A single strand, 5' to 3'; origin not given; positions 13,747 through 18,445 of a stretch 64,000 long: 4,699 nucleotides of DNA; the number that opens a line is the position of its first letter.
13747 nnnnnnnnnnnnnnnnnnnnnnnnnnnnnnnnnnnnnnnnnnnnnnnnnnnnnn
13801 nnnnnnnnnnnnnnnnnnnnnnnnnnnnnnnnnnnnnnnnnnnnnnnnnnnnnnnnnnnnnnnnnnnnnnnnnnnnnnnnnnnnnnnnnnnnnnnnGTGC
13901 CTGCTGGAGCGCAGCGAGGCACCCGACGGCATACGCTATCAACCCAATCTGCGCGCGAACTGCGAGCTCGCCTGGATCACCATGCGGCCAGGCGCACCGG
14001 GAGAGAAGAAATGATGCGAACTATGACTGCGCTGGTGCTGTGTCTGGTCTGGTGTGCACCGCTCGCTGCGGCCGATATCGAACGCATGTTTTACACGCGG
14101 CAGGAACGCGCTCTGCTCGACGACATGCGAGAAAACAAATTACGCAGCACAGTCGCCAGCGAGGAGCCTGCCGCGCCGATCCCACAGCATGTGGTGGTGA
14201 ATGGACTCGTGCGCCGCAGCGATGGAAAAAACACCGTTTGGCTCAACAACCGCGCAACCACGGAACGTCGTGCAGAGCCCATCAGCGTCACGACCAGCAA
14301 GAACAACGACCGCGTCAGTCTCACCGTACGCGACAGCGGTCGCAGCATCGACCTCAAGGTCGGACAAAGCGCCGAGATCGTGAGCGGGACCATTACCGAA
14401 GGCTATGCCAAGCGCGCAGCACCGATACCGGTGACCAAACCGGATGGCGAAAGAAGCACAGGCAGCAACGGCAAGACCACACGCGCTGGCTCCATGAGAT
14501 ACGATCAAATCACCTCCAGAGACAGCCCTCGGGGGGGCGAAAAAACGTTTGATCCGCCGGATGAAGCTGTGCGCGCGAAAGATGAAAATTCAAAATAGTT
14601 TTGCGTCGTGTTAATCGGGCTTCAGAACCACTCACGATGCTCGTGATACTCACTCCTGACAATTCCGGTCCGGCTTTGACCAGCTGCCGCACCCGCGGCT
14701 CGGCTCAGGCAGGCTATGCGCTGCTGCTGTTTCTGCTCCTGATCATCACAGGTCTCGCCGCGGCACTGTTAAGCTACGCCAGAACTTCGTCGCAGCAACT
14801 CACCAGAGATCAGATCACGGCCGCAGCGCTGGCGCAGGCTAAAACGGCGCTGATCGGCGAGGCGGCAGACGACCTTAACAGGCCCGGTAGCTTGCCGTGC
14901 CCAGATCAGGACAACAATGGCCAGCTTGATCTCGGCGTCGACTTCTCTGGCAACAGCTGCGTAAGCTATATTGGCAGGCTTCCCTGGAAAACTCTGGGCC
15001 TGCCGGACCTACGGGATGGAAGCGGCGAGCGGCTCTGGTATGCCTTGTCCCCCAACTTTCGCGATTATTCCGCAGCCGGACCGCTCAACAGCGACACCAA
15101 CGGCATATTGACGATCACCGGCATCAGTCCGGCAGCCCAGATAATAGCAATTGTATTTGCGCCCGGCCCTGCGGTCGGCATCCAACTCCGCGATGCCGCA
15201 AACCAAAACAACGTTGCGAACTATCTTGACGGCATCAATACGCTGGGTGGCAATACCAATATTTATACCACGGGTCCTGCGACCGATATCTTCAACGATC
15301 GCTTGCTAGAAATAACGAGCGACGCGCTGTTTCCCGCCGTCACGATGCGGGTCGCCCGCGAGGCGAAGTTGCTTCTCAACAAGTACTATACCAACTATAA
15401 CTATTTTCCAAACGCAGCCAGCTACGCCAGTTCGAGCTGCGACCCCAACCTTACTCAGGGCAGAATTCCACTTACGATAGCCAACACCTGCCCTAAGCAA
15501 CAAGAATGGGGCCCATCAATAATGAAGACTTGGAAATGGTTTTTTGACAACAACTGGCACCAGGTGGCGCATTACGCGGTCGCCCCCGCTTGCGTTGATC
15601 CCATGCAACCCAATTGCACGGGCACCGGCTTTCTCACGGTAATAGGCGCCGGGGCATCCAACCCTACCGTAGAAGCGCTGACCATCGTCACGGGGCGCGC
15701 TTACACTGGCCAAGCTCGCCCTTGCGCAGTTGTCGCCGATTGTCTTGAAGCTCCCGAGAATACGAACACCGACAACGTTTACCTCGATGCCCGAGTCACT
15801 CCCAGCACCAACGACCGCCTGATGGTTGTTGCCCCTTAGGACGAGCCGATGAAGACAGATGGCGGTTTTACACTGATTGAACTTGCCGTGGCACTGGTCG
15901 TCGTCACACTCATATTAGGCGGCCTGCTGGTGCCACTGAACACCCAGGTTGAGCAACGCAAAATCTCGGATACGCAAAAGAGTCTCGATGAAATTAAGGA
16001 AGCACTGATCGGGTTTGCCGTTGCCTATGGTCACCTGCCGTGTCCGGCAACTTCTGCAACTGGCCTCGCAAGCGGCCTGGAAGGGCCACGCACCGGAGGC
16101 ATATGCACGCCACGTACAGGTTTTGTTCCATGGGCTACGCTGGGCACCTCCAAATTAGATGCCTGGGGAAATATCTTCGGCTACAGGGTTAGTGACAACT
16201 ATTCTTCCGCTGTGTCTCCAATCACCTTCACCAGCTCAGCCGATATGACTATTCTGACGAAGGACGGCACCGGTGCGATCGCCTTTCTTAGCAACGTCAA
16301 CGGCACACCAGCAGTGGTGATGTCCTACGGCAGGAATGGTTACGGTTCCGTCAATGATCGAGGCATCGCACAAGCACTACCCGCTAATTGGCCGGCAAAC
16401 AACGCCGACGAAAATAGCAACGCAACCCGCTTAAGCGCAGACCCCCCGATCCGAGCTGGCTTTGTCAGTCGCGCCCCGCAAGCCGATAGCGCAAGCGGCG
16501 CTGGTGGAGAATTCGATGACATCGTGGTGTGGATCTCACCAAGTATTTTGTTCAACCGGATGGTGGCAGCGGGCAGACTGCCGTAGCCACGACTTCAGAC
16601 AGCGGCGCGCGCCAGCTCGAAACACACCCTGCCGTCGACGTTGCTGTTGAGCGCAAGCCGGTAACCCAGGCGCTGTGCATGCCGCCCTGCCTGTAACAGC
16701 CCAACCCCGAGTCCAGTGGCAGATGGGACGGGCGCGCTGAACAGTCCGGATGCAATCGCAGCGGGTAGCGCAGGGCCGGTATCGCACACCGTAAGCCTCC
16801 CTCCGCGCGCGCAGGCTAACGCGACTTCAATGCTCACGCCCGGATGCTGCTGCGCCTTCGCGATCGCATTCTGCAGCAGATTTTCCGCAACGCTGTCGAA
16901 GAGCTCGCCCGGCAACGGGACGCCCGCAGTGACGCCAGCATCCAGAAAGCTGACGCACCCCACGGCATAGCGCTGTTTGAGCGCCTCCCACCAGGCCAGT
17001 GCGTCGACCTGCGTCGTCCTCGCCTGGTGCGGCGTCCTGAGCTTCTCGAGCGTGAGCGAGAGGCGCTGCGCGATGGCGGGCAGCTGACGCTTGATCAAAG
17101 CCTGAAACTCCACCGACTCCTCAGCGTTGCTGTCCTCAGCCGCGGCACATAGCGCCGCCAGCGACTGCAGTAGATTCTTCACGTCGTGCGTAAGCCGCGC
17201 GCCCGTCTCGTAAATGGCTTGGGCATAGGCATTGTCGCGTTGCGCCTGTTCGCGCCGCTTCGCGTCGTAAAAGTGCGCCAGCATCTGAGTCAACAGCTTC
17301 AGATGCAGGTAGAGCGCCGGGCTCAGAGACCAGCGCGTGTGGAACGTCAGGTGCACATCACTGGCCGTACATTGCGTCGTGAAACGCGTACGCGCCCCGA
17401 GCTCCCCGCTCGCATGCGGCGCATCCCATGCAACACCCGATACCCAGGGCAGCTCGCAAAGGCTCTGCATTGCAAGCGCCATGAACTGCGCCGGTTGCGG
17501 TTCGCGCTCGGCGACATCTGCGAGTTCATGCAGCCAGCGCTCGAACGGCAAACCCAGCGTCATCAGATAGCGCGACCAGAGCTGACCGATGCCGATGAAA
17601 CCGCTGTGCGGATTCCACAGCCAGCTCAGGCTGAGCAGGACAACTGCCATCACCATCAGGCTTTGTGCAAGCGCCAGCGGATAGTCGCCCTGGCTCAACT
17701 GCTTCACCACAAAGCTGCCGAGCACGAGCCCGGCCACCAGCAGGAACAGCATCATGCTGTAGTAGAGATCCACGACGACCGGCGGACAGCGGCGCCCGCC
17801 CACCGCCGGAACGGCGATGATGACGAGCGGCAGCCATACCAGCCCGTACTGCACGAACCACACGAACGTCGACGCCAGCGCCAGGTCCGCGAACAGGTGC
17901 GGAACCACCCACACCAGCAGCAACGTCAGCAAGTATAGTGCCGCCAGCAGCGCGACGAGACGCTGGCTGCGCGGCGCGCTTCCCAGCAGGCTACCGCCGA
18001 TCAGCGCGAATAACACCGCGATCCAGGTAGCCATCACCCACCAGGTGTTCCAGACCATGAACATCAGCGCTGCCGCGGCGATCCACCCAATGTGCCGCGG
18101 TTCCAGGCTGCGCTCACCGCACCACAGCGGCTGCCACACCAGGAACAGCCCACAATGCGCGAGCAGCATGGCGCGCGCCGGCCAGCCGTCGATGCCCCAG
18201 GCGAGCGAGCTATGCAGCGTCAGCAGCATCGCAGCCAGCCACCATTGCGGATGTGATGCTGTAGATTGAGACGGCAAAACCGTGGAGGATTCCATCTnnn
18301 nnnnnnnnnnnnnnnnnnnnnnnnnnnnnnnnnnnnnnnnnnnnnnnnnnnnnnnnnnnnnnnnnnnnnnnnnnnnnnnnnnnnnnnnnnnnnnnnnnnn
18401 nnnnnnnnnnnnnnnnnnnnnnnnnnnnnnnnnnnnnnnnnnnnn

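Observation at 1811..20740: MSHA-like type IV filament machine nested inside a PrsK/PrsR-like sigma-54 two-component pair and a split ABC-2 transporter, inserted at the mlaF | kdsD junction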

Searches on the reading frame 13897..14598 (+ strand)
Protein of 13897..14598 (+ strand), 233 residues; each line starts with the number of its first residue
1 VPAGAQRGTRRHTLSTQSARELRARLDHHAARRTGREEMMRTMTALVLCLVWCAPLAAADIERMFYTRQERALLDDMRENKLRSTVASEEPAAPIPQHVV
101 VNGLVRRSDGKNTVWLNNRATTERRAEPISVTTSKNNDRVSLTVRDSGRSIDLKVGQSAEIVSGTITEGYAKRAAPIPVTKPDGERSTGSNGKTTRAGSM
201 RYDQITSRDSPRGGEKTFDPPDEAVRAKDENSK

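Call 4: search_protein_families(library=ncbifam, proteins=[window:13897-14598:+], max_evalue=0.001)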
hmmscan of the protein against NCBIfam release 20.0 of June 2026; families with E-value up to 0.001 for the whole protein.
window:13897-14598:+ (233 aa): 0 families

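Call 5: search_protein_families(library=pfam, proteins=[window:13897-14598:+], max_evalue=0.01)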
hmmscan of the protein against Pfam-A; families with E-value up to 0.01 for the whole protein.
window:13897-14598:+ (233 aa): 0 families

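Call 20: search_protein_families(library=ncbifam, proteins=[window:14011-14598:+], max_evalue=10)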
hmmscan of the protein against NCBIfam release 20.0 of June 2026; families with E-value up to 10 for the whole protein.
window:14011-14598:+ (195 aa): 0 families

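Call 78: search_solved_structures(query=A8, max_evalue=10)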
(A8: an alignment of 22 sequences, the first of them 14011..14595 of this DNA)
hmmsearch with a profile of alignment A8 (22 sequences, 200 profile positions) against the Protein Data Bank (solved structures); distinct sequences matched with E-value up to 10: 4.
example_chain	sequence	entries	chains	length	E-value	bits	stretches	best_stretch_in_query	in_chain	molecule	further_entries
3ni8_A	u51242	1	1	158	0.63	12.7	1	116-149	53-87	PFC0360w protein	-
2o2o_A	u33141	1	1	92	0.9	12.2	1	100-137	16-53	SH3-domain kinase-binding protein 1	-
5xhz_A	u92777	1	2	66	0.93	12.2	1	109-137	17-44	SH3 domain-containing kinase-binding protein 1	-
1wi7_A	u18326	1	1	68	1.6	11.4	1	110-137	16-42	SH3-domain kinase binding protein 1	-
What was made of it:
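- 14011..14598 (+): Secreted protein with a small beta-rich domain, PilP/MshK-like by position. No family or PDB hit (calls 4, 5, 78).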

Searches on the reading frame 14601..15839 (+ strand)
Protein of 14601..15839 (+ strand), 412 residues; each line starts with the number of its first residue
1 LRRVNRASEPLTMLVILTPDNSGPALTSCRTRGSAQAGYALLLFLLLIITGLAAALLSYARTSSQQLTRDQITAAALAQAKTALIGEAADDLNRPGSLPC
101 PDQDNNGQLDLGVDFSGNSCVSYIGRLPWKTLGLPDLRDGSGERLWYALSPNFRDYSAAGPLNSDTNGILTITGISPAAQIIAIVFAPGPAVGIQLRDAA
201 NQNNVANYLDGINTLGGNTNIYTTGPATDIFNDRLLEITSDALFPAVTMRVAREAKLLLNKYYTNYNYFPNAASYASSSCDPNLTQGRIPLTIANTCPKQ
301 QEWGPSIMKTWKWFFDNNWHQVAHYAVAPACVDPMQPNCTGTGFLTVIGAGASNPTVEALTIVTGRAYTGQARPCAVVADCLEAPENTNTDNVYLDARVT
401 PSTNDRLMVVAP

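Call 4: search_protein_families(library=ncbifam, proteins=[window:14601-15839:+], max_evalue=0.001)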
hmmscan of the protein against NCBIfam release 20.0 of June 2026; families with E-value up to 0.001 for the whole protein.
window:14601-15839:+ (412 aa): 0 families

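Call 6: search_protein_families(library=pfam, proteins=[window:14601-15839:+], max_evalue=0.1)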
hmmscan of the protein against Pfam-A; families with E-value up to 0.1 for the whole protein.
window:14601-15839:+ (412 aa): 0 families

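Call 20: search_protein_families(library=ncbifam, proteins=[window:14601-15839:+], max_evalue=10)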
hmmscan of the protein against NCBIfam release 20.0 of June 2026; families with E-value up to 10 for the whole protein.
window:14601-15839:+ (412 aa): 0 families

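Call 56: search_solved_structures(query=A4, max_evalue=10)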
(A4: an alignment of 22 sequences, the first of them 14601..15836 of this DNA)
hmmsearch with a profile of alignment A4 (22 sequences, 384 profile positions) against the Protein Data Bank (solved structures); distinct sequences matched with E-value up to 10: 5.
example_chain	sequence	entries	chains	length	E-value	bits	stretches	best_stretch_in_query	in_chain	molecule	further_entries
2qfv_A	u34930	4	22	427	0.042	16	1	152-234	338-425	Isocitrate dehydrogenase [NADP]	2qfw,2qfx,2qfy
8zeh_B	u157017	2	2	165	0.58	12.3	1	49-83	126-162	Fucoxanthin chlorophyll a/c-binding protein Lhcq8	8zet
9pwq_A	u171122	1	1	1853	0.64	12.1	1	263-339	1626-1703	Proto-oncogene tyrosine-protein kinase ROS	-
9pvp_A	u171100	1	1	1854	0.64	12.1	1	263-339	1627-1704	Proto-oncogene tyrosine-protein kinase ROS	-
8xls_5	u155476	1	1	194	0.75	11.9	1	49-83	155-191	Fucoxanthin chlorophyll a/c-binding protein Lhcq8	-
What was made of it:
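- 14601..15839 (+): Large minor-pilin-like protein: GspK/MshP-style N-terminus QxG + hydrophobic helix, no Glu5. No family or PDB hit (calls 4, 6, 56).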

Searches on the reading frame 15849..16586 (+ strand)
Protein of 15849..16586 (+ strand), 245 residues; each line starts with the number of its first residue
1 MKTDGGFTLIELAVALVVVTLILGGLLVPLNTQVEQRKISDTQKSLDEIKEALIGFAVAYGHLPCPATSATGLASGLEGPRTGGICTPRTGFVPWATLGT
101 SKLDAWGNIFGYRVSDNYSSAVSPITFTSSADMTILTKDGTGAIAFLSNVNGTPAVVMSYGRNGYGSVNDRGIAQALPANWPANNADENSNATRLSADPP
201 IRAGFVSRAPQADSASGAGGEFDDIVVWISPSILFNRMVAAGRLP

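Call 4: search_protein_families(library=ncbifam, proteins=[window:15849-16586:+], max_evalue=0.001)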
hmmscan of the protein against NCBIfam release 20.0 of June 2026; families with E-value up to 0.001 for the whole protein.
window:15849-16586:+ (245 aa): 2 families
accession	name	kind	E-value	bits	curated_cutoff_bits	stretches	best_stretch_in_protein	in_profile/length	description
TIGR01710.1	typeII_sec_gspG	equivalog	1.1e-06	28.7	88.85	1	6-114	2-103/134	type II secretion system major pseudopilin GspG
TIGR02532.1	IV_pilin_GFxxxE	domain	0.00049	19.8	16.3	1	6-26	3-23/24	prepilin-type N-terminal cleavage/methylation domain-containing protein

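Call 6: search_protein_families(library=pfam, proteins=[window:15849-16586:+], max_evalue=0.1)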
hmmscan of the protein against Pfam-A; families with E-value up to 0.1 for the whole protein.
window:15849-16586:+ (245 aa): 1 family
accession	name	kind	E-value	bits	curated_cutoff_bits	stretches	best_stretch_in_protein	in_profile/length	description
PF07963.17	N_methyl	-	9.4e-06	25.4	21.2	1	1-27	1-27/27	Prokaryotic N-terminal methylation motif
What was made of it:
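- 15849..16586 (+): Minor prepilin (GFTLIE N-terminus). Pfam N_methyl; weak GspG hit (calls 4, 6).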

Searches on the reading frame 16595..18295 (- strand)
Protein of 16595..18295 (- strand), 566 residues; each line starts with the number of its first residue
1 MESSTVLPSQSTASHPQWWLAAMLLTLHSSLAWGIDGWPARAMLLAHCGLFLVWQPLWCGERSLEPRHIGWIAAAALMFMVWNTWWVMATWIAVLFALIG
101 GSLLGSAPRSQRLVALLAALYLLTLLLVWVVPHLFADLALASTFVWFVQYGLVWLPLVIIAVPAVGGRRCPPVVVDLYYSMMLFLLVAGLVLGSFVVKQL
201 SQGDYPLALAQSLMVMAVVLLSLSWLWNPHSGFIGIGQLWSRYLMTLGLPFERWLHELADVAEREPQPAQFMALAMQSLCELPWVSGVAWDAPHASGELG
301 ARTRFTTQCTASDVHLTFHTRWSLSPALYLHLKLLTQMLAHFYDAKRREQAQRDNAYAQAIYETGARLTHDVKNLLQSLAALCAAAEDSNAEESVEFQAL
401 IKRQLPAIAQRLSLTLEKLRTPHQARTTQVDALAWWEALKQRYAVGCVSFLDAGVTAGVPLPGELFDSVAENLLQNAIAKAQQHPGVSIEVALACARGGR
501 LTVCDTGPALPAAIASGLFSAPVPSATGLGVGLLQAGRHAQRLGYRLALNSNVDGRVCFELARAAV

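Call 4: search_protein_families(library=ncbifam, proteins=[window:16595-18295:-], max_evalue=0.001)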
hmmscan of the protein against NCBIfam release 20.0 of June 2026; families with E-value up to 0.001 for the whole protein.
window:16595-18295:- (566 aa): 0 families

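Call 6: search_protein_families(library=pfam, proteins=[window:16595-18295:-], max_evalue=0.1)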
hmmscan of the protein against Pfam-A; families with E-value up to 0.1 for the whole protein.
window:16595-18295:- (566 aa): 1 family
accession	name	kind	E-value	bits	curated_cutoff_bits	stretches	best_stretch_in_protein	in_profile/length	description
PF02518.31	HATPase_c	-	4e-06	27.7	26.4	1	468-561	8-105/111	Histidine kinase-, DNA gyrase B-, and HSP90-like ATPase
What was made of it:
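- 16595..18295 (-): Polytopic histidine kinase: about 7 TM segments, no sizeable periplasmic domain, H-box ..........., HATPase_c. HATPase_c 27.7 bits (call 6).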

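Call 20: search_protein_families(library=ncbifam, proteins=[window:16595-18295:-], max_evalue=10)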
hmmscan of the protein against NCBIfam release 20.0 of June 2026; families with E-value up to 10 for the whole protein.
window:16595-18295:- (566 aa): 6 families
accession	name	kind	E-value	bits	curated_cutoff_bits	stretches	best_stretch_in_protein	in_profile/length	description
TIGR02966.1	phoR_proteo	equivalog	0.0027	16.8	334.2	1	466-512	230-275/333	phosphate regulon sensor histidine kinase PhoR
NF008298.1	PRK11086.1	subfamily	0.0068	14.9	520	1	469-559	427-519/529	DcuS/MalK family sensor histidine kinase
NF041832.1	near_NosP_CTERM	subfamily_domain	0.0076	15.4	400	1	464-560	119-220/370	NahK/ErcS family hybrid sensor histidine kinase/response regulator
NF041945.1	LuxN_Vibrio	equivalog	0.086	10.9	1550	1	464-552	577-668/839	quorum-sensing autoinducer 1 sensor kinase/phosphatase LuxN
NF006800.0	PRK09303.1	equivalog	0.092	11.7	342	1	469-553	276-365/383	histidine kinase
NF046044.1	PnpS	equivalog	0.14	11.1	400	1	466-512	286-331/390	two-component system histidine kinase PnpS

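Call 58: search_solved_structures(query=A5, max_evalue=1)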
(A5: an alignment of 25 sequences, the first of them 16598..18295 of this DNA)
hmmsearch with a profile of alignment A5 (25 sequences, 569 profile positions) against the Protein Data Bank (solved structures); distinct sequences matched with E-value up to 1: 15.
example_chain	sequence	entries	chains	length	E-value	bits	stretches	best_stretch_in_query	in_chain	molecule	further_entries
9p6i_A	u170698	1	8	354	8.2e-05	24.4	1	444-562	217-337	histidine kinase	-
4gcz_A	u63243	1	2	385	0.00034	22.3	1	445-563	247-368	Blue-light photoreceptor, Sensor protein fixL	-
8a3u_A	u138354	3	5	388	0.00035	22.3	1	445-563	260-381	Putative Sensory box protein,Sensor protein FixL | Putative Sensory box protein,Putative Sensory box protein,Sensor protein FixL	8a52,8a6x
8a7f_A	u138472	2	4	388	0.00035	22.3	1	445-563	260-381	Putative Sensory box protein,Sensor protein FixL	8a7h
3a0t_A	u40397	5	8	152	0.00047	21.9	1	444-558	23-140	Sensor protein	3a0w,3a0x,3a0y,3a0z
6lgq_C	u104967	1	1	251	0.00064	21.4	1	449-563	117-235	Histidine kinase KdpD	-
3a0r_A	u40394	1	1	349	0.0012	20.6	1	401-558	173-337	Sensor protein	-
1ys3_A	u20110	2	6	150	0.0047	18.5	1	475-553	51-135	Sensor-type histidine kinase prrB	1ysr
9rcc_A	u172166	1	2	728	0.0054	18.4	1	367-550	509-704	Bacteriophytochrome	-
9eut_A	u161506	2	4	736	0.0055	18.3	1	367-550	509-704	Bacteriophytochrome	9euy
9m08_C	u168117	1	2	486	0.023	16.3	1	464-563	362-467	histidine kinase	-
1wvn_A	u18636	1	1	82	0.087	14.4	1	455-532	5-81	Poly(rC)-binding protein 1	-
3jz3_A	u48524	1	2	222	0.11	14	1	466-556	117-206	Sensor protein qseC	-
8qyk_A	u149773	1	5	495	0.32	12.5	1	336-419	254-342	Anti-phage defense ZorAB system ZorA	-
8dx0_A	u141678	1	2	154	0.61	11.6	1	460-534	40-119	Histidine kinase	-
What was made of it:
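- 16595..18295 (-): The family profile hits the catalytic domains of solved histidine kinases (call 58).
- On PilS/PilR-type pilin regulation: Kinase core in calls 6 and 58.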
